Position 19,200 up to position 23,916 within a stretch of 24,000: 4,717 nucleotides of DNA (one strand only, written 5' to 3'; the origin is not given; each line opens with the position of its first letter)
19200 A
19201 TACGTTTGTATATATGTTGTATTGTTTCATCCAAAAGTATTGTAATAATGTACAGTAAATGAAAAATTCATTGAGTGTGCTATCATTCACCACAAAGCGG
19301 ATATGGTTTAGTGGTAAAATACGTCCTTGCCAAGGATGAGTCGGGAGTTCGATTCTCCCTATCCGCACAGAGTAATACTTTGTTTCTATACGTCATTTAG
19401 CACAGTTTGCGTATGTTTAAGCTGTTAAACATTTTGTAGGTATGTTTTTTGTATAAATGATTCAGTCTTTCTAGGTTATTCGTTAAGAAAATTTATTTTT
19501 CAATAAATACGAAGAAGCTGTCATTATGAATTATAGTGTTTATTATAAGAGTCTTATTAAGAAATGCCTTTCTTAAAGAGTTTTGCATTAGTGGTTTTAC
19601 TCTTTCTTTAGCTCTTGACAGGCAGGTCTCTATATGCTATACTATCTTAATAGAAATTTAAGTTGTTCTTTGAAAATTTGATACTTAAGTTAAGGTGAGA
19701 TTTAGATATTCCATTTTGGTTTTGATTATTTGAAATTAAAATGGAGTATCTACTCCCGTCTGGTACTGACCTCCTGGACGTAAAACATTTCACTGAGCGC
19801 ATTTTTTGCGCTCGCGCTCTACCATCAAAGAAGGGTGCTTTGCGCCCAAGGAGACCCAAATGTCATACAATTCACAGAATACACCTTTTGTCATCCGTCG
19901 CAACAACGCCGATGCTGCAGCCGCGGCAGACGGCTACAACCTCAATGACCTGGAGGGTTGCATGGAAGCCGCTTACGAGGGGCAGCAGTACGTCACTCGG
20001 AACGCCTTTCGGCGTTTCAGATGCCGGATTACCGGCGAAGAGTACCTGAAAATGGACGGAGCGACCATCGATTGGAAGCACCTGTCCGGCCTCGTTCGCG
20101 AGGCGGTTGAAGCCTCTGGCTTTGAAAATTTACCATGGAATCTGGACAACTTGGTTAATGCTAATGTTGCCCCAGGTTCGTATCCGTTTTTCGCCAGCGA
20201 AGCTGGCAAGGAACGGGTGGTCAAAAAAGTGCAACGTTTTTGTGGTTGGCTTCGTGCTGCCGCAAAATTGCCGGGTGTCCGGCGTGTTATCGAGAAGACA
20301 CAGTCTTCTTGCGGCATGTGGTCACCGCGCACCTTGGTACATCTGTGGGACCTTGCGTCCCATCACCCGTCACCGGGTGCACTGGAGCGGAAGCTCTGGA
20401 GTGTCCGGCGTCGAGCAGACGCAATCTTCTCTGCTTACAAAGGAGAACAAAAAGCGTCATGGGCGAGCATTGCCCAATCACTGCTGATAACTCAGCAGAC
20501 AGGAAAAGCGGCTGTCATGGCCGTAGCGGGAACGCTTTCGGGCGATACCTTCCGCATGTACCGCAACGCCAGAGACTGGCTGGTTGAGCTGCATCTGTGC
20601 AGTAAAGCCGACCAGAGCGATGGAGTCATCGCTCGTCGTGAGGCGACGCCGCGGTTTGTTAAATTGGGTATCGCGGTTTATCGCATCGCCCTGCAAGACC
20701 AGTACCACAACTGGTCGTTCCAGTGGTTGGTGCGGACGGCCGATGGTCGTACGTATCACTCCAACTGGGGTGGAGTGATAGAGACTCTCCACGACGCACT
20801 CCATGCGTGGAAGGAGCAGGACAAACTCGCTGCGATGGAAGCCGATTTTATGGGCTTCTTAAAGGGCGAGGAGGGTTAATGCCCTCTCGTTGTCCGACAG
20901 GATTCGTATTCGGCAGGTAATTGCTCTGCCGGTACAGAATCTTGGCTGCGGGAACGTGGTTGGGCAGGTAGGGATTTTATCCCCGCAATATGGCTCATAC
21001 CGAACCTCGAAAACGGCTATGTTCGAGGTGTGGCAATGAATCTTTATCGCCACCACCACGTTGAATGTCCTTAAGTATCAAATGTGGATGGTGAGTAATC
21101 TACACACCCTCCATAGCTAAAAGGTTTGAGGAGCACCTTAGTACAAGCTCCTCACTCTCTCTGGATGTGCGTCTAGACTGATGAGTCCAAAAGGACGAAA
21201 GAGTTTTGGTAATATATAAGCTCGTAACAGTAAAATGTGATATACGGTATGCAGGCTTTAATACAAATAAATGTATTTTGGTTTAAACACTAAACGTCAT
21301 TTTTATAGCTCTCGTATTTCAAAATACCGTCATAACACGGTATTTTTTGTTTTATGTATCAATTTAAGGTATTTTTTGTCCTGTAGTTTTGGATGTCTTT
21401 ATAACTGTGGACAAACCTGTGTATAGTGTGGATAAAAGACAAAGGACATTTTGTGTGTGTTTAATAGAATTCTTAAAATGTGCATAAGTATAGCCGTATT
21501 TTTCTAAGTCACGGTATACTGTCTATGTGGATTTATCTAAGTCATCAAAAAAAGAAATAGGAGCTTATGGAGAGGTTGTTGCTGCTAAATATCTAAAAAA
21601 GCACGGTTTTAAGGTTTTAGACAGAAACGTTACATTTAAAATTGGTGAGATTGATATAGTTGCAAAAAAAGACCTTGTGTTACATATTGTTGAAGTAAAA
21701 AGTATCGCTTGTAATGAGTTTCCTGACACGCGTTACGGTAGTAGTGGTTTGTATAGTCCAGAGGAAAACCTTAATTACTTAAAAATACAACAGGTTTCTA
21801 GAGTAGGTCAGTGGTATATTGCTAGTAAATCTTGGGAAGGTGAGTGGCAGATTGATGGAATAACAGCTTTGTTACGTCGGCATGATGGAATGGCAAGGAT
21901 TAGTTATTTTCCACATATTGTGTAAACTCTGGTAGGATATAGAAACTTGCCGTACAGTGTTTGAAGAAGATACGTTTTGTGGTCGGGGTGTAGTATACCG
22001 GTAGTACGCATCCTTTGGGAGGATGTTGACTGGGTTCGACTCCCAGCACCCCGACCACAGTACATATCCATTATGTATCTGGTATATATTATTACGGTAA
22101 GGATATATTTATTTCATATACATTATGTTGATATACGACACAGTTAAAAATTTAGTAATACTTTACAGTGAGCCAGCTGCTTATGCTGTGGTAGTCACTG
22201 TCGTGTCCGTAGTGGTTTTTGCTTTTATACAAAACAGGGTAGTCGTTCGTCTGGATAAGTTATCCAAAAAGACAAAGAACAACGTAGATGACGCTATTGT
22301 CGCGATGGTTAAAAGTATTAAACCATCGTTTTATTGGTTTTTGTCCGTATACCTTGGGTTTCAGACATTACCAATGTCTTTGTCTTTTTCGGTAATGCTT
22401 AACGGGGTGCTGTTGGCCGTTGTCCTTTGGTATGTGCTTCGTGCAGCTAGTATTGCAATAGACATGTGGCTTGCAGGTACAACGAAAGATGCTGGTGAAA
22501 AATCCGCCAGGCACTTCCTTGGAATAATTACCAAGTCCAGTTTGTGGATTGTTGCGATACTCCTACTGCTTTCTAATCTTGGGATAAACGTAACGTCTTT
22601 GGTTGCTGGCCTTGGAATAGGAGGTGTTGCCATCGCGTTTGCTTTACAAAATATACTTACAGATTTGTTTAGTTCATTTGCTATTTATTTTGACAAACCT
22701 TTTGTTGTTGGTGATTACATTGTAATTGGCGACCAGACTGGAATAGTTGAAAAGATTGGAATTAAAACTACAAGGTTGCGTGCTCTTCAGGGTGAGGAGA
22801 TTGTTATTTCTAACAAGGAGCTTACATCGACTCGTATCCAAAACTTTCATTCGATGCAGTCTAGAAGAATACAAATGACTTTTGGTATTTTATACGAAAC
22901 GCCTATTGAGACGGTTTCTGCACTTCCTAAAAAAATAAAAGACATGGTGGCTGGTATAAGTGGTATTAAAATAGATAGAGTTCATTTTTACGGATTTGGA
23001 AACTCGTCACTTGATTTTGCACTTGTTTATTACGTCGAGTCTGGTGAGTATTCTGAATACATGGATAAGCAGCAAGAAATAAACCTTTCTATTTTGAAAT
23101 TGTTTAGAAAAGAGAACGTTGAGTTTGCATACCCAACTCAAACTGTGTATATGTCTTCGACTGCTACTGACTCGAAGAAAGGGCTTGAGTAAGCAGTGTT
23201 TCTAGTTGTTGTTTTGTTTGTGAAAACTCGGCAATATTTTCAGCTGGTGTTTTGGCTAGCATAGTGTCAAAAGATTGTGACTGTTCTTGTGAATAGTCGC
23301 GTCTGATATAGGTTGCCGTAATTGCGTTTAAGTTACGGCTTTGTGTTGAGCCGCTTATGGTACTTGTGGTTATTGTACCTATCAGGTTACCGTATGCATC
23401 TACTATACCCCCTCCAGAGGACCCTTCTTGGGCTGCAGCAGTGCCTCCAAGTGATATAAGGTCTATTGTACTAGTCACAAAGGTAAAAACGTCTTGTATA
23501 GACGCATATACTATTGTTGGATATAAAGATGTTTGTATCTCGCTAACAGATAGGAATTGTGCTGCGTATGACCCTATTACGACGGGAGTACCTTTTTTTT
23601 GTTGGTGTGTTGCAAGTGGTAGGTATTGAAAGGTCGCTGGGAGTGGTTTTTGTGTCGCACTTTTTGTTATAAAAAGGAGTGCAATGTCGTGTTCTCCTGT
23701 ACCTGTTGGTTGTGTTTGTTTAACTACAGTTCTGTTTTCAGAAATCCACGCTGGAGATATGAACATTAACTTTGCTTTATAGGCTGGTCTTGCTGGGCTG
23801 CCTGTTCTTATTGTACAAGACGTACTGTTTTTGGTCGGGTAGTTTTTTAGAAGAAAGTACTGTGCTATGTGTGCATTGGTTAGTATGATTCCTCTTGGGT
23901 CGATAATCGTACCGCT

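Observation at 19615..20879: Orphan 339-aa protein with a consensus promoter and a long, hairpin-containing leader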

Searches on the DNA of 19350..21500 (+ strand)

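Call 7: search_rna_families(source=window, start=19350, end=21500, threshold=evalue, max_evalue=10, show_alignments=5)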
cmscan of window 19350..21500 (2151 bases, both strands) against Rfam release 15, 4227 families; matches with E-value up to 10: 12.
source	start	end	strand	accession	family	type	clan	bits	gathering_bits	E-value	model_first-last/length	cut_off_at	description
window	21152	21206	+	RF00008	Hammerhead_3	Gene; ribozyme;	CL00010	37.2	48.5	7.3e-06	1-54/54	no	Hammerhead ribozyme (type III)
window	21323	21377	-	RF02844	RefA9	Gene; antisense;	-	27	49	0.21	1-64/64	no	Enterococcus sRNA A9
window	21288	21378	+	RF01770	rimP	Cis-reg; leader;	-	26.1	47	0.18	1-102/102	no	Gammaprotebacteria rimP leader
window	20005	20124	-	RF02127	GNAS-AS1_1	Gene; lncRNA;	-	21.3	45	1.5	1-105/105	no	GNAS antisense RNA 1 conserved region 1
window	20509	20656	+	RF01502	Fungi_SRP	Gene;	CL00003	19.4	65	0.06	1-293/293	no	Fungal signal recognition particle RNA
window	19704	19753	+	RF04127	MIR8007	Gene; miRNA;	-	19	195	1.3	1-226/226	no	MIR8007 microRNA precursor family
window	19703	19752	+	RF04291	mir-368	Gene; miRNA;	CL00149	17.1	58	9.7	10-63/72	no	mir-368 microRNA precursor family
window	19674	19780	-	RF01416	NrrF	Gene; antisense;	-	17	60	2.5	1-160/160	no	NrrF RNA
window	21180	21201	-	RF01338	CRISPR-DR25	Gene; CRISPR;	CL00014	16.9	36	8.1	1-25/25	no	CRISPR RNA direct repeat element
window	19750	19803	-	RF02814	Sso133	Gene; sRNA;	-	16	44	9.3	1-73/73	no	Sulfolobus sRNA133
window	19690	19764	+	RF03573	mir-1954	Gene; miRNA;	-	15.9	99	7.1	1-82/82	no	mir-1954 microRNA precursor family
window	19506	19583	+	RF01822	RsaJ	Gene; sRNA;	-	12.1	100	9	1-287/287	no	RNA Staph. aureus A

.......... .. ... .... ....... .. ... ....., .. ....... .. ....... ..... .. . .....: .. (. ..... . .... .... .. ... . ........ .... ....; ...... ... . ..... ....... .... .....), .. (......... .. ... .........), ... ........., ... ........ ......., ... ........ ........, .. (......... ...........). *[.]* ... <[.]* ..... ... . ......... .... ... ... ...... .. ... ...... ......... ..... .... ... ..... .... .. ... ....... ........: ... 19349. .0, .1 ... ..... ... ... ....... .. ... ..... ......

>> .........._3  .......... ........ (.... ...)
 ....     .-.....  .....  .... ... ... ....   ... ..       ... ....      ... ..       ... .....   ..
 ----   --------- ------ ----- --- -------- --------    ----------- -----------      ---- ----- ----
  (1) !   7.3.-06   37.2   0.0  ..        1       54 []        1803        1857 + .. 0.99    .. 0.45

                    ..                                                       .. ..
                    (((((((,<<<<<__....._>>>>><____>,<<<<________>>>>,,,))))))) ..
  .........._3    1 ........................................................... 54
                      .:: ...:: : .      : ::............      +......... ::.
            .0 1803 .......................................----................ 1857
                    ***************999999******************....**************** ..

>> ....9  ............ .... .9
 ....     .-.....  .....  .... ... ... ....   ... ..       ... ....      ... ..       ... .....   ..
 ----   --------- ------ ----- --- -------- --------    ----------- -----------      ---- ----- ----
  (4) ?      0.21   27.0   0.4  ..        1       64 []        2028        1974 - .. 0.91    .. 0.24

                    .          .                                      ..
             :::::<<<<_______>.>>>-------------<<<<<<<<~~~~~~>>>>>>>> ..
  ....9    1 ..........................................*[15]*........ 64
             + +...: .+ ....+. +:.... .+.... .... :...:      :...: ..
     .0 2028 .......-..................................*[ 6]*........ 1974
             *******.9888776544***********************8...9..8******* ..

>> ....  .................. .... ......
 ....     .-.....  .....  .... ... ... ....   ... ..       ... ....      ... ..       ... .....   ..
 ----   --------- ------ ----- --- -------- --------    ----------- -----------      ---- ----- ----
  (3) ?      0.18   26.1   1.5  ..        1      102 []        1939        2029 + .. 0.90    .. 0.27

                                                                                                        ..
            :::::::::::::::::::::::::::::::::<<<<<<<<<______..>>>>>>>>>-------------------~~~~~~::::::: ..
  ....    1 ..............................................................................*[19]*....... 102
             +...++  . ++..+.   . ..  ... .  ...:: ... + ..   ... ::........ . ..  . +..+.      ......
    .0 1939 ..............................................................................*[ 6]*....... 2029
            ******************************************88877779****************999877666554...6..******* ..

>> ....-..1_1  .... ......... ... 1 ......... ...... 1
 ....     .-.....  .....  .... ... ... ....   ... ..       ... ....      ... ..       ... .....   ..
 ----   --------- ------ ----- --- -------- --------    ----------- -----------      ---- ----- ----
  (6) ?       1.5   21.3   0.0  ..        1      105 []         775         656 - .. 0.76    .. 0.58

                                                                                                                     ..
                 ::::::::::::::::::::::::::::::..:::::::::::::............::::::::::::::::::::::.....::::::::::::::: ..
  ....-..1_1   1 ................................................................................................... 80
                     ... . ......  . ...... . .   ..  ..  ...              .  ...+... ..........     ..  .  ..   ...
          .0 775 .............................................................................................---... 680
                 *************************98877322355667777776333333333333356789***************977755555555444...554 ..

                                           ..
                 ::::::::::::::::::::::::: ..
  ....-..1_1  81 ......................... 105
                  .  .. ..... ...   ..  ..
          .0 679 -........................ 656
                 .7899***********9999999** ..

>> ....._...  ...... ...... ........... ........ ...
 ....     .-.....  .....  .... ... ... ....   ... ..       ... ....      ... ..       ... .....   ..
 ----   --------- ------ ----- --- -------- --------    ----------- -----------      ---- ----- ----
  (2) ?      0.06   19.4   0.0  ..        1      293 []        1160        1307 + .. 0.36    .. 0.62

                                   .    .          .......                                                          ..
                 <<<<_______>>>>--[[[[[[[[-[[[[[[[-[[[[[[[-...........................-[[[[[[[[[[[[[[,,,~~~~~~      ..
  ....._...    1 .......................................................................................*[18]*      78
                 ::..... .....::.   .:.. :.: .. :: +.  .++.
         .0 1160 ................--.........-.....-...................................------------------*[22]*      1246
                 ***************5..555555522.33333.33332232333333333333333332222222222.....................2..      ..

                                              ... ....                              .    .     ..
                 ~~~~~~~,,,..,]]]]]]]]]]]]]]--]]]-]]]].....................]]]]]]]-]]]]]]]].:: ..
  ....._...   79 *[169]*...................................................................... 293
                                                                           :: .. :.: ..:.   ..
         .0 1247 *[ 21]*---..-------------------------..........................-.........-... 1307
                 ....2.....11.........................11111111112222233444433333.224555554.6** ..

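Call 11: search_dna_similar(query=window:19600-21250:+, collection=phages, mode=distant)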
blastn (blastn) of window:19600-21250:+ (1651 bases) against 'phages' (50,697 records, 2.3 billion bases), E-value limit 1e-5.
No match.

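Call 16: search_rna_families(sources=[L001, L002, L003], threshold=evalue, max_evalue=0.01, show_alignments=0)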
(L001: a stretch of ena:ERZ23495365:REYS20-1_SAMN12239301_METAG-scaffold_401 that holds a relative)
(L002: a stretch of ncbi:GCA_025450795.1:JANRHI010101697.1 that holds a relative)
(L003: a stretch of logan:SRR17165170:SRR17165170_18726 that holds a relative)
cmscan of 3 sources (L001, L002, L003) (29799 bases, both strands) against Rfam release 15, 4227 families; matches with E-value up to 0.01: 2.
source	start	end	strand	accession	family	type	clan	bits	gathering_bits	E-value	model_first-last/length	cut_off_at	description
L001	7460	7530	-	RF00005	tRNA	Gene; tRNA;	CL00001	64.5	29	4.8e-12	1-71/71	no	tRNA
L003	7108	7163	+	RF00008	Hammerhead_3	Gene; ribozyme;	CL00010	40.7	48.5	1e-05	1-54/54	no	Hammerhead ribozyme (type III)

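Call 29: search_rna_families(sources=[L006, L007, L008, L009, L010, L011, L012, L013, L014, L015, L016, L017], threshold=evalue, max_evalue=0.1)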
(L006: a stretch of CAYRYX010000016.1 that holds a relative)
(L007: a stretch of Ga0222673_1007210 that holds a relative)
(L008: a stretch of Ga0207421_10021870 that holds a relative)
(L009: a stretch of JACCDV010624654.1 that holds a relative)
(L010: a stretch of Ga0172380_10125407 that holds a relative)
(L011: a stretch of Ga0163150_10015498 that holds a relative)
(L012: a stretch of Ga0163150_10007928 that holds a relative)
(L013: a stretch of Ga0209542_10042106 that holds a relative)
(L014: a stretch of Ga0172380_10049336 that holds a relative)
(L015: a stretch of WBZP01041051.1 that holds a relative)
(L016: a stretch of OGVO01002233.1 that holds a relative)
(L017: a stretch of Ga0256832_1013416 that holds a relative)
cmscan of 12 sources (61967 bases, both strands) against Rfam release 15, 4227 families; matches with E-value up to 0.1: 3.
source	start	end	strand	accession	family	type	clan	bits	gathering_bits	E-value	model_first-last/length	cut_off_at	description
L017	4939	5011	-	RF00005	tRNA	Gene; tRNA;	CL00001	76.1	29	6.3e-15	1-71/71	no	tRNA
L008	2235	2321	+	RF00008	Hammerhead_3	Gene; ribozyme;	CL00010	29.8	48.5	0.026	1-54/54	no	Hammerhead ribozyme (type III)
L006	12904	12996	-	RF02621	BSnc120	Gene; sRNA;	-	28.3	114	0.021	1-88/88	no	Brucella sRNA 120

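Call 74: build_rna_model(alignment_id=A7, structure=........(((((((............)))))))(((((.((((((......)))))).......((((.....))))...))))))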
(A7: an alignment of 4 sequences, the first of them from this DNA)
Model R1 built from alignment A7 (4 sequences, 86 columns); structure: as given.
model positions 84; base pairs 22; branch points 2; effective number of sequences 1; information 0.676 bits per position. Calibrated on 0.2 Mb of random sequence (short: E-values are rough).
structure used (alignment columns):
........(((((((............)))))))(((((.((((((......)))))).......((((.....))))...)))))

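Call 75: search_with_rna_model(model_id=R1, sources=[window, L001, L002, L003, L006, L007, L008, L009, L010, L011, L012, L013, L014, L015, L016, L017, L018, L019, L021, L022, L023, L024, L025, L026, L027], max_evalue=1)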
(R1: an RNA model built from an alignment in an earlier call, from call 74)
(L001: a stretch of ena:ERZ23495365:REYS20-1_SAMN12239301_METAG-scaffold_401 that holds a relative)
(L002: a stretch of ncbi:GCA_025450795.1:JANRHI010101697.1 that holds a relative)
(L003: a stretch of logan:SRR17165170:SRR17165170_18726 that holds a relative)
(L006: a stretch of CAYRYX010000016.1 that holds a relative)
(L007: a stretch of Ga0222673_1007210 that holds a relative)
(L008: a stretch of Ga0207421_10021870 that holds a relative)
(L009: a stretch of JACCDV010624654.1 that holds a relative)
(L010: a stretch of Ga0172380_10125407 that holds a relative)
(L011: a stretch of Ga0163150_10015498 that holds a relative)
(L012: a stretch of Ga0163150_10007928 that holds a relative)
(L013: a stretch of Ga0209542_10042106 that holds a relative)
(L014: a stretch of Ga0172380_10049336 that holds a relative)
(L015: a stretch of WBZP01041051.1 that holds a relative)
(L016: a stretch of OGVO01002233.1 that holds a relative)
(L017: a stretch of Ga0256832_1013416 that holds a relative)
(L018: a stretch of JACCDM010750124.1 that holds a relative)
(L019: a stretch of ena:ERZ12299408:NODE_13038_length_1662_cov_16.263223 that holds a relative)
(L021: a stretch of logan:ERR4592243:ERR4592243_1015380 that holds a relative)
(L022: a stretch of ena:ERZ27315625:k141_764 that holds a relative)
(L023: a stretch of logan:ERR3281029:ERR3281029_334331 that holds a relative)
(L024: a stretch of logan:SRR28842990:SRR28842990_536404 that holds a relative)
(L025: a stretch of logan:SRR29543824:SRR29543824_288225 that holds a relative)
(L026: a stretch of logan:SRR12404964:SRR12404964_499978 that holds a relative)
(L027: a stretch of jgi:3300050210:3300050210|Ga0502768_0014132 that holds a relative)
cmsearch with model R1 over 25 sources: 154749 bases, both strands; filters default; matches with E-value up to 1: 6.
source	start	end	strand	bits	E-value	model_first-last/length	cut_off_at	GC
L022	2603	2686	+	115.8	1e-25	1-84/84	no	0.5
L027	5532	5615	+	113.1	4.6e-25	1-84/84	no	0.46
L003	7077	7161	+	108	8e-24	1-84/84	no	0.45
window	21120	21204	+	107.6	9.9e-24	1-84/84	no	0.47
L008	2192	2319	+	35.3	3.3e-06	1-84/84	no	0.64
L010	1831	1906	+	13.2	0.76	1-84/84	no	0.43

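Call 99: search_rna_families(sources=[L019, L021, L022, L023, L024, L025, L026, L027], threshold=evalue, max_evalue=0.1)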
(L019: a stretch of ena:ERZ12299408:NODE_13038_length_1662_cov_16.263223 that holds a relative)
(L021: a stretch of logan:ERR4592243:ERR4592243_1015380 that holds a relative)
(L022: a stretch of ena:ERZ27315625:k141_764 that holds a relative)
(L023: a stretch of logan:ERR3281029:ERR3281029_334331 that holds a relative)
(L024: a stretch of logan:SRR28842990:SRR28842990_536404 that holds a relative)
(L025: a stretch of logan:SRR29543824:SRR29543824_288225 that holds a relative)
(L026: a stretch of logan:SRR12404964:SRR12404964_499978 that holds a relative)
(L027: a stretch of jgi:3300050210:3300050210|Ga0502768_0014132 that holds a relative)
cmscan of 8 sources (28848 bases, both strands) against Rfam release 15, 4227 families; matches with E-value up to 0.1: 2.
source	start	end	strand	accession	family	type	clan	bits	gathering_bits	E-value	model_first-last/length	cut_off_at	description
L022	2634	2688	+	RF00008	Hammerhead_3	Gene; ribozyme;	CL00010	45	48.5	6e-07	1-54/54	no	Hammerhead ribozyme (type III)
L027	5563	5617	+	RF00008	Hammerhead_3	Gene; ribozyme;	CL00010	40.2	48.5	1.3e-05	1-54/54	no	Hammerhead ribozyme (type III)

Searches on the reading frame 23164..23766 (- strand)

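Call 19: search_protein_families(library=pfam, proteins=[window:23164-23766:-], max_evalue=0.001)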
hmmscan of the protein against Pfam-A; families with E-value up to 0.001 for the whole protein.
window:23164-23766:- (200 aa): 1 family
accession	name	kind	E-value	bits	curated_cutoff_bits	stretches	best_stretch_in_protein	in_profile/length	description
PF13365.12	Trypsin_2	-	2.1e-06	29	27.6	1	18-130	43-143/144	Trypsin-like peptidase domain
